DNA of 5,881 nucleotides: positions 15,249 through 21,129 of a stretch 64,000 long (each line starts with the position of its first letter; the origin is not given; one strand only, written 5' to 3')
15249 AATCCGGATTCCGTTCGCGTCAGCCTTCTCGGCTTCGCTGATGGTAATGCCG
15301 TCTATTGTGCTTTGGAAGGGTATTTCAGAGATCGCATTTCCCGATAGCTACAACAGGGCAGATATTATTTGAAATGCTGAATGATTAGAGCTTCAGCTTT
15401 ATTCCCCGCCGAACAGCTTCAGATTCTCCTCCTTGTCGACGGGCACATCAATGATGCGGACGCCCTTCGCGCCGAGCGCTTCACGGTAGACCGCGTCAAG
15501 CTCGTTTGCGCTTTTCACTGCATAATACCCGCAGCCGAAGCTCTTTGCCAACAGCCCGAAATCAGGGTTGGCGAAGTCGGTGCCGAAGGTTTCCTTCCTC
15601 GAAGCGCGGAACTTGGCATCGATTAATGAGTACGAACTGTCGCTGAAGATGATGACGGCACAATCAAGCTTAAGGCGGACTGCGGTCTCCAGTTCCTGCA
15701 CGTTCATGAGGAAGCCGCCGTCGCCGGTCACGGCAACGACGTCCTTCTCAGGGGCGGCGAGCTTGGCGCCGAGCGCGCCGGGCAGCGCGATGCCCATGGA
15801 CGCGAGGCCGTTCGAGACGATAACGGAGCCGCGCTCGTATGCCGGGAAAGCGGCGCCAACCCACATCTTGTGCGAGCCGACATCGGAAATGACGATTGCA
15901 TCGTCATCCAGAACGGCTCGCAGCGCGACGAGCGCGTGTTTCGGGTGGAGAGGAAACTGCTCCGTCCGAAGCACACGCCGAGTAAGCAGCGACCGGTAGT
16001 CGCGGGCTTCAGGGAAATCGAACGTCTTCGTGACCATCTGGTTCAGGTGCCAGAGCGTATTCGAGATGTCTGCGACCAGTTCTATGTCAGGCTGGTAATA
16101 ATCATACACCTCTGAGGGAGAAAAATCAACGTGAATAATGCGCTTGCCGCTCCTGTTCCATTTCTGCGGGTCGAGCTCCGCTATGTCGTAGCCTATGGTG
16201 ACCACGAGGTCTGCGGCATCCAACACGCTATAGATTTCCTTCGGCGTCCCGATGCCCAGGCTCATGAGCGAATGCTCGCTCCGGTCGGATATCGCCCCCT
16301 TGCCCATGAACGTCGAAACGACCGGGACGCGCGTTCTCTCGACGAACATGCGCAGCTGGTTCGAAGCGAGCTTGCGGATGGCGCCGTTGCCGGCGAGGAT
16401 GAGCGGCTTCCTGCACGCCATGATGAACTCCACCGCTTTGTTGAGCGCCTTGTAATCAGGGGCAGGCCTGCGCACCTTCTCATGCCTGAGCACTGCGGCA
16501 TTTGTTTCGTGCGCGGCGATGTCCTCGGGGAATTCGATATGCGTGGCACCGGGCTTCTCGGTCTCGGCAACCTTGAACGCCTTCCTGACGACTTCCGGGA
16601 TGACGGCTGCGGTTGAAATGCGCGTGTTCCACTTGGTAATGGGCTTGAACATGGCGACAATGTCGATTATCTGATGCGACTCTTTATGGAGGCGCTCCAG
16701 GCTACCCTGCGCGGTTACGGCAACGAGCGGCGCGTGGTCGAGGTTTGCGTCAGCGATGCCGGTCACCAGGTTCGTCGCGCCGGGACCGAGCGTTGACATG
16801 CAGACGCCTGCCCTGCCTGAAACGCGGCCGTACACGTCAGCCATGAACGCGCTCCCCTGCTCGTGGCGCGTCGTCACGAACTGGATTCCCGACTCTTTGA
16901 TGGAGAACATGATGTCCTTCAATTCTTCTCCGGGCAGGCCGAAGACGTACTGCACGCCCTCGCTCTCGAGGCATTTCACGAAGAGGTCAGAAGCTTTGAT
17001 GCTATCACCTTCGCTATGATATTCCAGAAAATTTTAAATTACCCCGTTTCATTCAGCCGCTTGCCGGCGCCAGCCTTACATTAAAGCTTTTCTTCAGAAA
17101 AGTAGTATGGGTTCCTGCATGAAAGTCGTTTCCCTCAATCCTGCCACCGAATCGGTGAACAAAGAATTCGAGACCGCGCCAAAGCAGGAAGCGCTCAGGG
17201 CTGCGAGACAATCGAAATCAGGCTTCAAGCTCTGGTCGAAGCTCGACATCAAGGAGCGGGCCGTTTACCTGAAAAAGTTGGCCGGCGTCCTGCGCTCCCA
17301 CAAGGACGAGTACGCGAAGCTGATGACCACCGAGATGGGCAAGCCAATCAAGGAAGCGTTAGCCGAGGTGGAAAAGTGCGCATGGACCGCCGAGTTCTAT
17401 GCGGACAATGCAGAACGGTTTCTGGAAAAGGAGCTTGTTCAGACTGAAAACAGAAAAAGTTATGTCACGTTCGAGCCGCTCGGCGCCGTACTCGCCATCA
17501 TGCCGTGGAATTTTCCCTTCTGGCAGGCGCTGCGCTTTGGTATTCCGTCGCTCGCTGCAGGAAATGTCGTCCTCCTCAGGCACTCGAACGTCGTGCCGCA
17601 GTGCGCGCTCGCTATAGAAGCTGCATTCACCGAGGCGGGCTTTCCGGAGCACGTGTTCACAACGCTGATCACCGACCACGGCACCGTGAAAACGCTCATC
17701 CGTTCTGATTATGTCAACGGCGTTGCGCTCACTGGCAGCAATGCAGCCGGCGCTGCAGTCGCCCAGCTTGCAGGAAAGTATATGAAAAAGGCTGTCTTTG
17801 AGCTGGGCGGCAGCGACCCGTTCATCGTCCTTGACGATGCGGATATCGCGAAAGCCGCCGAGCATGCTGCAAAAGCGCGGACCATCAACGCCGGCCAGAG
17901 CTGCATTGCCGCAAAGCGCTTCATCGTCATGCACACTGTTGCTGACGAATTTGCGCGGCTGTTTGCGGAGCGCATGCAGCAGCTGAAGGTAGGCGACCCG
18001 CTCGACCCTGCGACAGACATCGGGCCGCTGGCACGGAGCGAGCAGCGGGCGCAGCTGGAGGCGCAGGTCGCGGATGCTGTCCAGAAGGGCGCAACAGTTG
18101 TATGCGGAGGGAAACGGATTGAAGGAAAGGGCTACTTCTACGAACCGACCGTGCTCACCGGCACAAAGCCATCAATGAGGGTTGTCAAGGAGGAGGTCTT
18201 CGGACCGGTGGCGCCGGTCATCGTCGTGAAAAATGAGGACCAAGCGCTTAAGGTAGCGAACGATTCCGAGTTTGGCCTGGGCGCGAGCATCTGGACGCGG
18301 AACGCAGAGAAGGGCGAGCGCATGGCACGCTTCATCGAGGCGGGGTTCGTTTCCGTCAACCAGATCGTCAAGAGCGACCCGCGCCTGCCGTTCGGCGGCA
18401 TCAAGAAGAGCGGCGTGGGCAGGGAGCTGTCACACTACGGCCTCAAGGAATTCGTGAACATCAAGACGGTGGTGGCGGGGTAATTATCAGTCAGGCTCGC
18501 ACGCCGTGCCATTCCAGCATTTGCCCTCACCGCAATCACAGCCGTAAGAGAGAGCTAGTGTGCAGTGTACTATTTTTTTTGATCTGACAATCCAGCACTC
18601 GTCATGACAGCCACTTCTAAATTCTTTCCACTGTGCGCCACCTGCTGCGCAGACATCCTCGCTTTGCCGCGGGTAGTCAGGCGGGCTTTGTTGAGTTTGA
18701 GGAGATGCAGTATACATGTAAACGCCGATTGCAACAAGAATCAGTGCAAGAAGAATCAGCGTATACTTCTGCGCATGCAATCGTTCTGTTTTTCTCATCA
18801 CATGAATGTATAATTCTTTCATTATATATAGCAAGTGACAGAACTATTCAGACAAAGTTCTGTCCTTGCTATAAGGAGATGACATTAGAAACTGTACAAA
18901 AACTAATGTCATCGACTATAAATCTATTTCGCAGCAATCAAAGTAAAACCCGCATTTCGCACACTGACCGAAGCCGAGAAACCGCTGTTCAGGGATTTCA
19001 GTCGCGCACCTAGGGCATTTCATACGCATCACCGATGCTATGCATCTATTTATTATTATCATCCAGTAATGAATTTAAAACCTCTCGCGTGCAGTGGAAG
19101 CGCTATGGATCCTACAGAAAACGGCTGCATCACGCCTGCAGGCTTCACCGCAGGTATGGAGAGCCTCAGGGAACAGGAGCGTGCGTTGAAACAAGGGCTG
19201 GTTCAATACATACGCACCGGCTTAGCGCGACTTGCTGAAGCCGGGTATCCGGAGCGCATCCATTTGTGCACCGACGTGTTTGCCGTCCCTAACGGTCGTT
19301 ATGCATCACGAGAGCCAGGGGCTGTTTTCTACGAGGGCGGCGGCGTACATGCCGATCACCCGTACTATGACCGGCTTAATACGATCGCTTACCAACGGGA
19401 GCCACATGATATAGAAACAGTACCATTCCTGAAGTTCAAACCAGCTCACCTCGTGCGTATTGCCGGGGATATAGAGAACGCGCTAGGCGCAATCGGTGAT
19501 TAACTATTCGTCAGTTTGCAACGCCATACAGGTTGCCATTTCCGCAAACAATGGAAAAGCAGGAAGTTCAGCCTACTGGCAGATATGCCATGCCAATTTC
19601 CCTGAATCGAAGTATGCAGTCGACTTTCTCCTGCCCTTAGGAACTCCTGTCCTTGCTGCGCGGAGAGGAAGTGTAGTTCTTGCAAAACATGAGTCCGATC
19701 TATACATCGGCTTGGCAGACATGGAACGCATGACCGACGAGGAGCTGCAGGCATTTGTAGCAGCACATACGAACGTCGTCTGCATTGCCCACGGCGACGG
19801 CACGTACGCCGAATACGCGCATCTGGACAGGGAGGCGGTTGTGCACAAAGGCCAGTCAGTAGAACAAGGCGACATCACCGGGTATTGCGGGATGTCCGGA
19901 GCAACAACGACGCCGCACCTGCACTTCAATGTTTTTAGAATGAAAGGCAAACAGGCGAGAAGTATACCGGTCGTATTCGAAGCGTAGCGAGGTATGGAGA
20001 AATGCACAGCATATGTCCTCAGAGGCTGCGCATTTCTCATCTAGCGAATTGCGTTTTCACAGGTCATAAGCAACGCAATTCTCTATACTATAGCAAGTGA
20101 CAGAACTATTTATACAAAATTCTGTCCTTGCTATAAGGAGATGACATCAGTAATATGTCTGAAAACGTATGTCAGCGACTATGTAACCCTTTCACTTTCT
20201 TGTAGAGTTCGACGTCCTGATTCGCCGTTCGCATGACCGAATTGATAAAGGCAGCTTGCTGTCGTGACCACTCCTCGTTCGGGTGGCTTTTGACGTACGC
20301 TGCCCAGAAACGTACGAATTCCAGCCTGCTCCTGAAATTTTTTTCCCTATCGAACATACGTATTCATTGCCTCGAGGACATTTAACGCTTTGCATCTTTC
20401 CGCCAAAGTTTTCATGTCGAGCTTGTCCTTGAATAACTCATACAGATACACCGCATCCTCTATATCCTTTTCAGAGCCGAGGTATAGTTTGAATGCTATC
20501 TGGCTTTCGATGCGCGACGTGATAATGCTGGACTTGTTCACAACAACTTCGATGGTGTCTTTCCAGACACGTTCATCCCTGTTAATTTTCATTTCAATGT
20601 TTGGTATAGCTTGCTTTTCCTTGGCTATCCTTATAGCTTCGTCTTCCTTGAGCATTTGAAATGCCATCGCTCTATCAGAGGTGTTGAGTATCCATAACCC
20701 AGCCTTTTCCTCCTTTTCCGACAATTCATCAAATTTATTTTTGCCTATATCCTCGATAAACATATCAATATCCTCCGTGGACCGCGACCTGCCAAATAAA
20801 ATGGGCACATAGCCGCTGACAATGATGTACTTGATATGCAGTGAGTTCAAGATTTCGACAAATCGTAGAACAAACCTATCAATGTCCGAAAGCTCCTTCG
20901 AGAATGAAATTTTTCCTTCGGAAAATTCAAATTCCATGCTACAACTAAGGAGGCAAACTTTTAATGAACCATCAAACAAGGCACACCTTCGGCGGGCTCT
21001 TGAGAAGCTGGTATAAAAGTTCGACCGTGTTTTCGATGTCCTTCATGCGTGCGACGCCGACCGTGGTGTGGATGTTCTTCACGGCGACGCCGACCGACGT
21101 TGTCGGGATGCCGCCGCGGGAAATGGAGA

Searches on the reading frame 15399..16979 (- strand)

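Call 8: search_protein_families(library=pfam, proteins=[window:15399-16979:-], max_evalue=0.01)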
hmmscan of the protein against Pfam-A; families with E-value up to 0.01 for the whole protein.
window:15399-16979:- (526 aa): 3 families
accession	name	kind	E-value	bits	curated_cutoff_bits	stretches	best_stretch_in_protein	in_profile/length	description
PF02775.26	TPP_enzyme_C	-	2.2e-38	131.8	21.9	1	366-512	1-151/151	Thiamine pyrophosphate enzyme, C-terminal TPP binding domain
PF02776.23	TPP_enzyme_N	-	5.5e-33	113.7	26.8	1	2-110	9-119/119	Thiamine pyrophosphate enzyme, N-terminal TPP binding domain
PF00205.28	TPP_enzyme_M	-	2.3e-31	108.8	30.4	1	179-312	1-137/137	Thiamine pyrophosphate enzyme, central domain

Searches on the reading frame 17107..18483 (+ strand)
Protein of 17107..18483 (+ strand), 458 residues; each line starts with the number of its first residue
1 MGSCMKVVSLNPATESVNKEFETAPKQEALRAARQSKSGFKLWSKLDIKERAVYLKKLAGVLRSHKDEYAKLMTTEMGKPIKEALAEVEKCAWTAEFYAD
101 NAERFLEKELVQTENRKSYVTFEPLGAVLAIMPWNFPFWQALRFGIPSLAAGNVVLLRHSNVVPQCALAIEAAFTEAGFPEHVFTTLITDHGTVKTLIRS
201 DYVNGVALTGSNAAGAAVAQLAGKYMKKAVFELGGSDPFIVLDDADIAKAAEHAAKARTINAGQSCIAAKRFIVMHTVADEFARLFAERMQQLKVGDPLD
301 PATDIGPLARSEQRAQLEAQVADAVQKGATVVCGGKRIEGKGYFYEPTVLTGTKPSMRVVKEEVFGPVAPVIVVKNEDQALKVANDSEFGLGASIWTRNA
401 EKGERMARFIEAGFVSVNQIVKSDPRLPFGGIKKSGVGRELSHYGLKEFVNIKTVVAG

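Call 8: search_protein_families(library=pfam, proteins=[window:17107-18483:+], max_evalue=0.01)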
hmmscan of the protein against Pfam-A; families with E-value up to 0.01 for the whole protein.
window:17107-18483:+ (458 aa): 2 families
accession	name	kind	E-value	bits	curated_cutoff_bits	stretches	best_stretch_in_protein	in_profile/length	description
PF00171.27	Aldedh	-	2.8e-146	488.2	23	1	7-455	9-461/461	Aldehyde dehydrogenase family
PF05893.19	LuxC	-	1.1e-06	28.2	21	1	114-298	78-267/401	Acyl-CoA reductase (LuxC)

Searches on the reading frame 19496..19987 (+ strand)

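Call 8: search_protein_families(library=pfam, proteins=[window:19496-19987:+], max_evalue=0.01)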
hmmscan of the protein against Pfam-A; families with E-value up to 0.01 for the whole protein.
window:19496-19987:+ (163 aa): 1 family
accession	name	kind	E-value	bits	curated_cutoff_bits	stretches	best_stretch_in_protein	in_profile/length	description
PF01551.29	Peptidase_M23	-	9.5e-20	71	28.7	1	39-148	3-89/96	Peptidase family M23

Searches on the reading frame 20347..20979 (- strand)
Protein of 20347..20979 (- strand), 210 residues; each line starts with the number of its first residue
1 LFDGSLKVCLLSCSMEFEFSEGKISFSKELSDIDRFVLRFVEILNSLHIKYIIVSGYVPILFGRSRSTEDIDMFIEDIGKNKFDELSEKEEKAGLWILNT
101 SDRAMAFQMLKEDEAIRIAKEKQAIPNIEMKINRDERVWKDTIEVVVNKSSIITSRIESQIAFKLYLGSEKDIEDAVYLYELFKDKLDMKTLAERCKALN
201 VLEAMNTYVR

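Call 8: search_protein_families(library=pfam, proteins=[window:20347-20979:-], max_evalue=0.01)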
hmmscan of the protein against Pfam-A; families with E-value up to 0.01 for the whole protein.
window:20347-20979:- (210 aa): 1 family
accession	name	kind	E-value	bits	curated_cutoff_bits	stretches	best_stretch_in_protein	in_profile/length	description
PF09970.15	DUF2204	-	0.0032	17.5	20.3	1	42-197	10-165/181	Nucleotidyl transferase of unknown function (DUF2204)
